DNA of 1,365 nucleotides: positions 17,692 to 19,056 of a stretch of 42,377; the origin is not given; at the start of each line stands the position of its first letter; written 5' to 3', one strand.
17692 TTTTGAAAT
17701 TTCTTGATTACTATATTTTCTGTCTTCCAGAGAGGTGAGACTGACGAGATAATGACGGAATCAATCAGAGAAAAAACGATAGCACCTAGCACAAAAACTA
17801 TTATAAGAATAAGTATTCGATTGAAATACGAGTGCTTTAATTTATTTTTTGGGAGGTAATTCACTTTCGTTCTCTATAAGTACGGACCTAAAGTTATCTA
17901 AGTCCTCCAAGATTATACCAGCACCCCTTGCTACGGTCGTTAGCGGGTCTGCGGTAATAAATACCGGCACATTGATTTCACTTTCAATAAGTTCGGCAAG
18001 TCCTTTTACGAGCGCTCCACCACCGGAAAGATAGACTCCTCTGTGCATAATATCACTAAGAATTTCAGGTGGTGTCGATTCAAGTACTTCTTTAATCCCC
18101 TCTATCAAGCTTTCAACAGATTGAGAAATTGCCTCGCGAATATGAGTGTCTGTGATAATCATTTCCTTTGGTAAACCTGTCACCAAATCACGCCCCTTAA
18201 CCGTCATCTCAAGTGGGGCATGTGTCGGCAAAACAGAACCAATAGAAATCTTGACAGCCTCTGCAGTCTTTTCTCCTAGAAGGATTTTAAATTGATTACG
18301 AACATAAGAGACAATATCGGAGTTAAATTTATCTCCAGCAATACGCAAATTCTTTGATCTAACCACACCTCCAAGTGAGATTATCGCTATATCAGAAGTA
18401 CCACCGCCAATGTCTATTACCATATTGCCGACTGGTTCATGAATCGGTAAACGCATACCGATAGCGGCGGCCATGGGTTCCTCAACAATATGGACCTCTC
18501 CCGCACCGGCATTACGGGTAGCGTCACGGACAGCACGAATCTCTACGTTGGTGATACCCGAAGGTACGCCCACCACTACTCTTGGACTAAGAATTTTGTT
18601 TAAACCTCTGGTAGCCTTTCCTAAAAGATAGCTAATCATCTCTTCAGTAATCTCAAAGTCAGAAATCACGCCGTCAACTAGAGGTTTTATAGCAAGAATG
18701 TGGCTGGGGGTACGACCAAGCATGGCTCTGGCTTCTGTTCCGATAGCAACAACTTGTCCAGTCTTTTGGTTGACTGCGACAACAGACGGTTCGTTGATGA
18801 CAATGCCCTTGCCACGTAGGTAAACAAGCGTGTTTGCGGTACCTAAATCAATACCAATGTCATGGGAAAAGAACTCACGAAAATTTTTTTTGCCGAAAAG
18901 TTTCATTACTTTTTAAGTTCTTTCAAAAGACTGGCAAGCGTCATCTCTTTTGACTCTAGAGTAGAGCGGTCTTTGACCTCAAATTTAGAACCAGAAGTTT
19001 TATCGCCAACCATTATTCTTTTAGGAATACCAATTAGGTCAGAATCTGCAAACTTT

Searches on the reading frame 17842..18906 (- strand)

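Call 5: search_protein_families(library=pfam, proteins=[window:17842-18906:-], max_evalue=0.01)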
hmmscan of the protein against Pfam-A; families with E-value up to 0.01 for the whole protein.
window:17842-18906:- (354 aa): 6 families
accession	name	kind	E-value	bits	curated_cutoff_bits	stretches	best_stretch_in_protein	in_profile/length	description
PF06723.19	MreB_Mbl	-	6.2e-133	443.1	27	1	15-339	2-325/327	MreB/Mbl protein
PF00012.26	HSP70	-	2.1e-14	53.1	20.6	1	85-332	112-371/599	Hsp70 protein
PF14450.12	FtsA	-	3.8e-11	43.9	31.8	1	162-319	1-111/127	Cell division protein FtsA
PF00022.25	Actin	-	2.7e-05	23.4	27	0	249-312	288-350/410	Actin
PF06277.17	EutA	-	0.00016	21.2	27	1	163-217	147-205/475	Ethanolamine utilisation protein EutA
PF11104.14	PilM_2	-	0.00078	18.9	27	0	291-341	278-327/340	Type IV pilus assembly protein PilM;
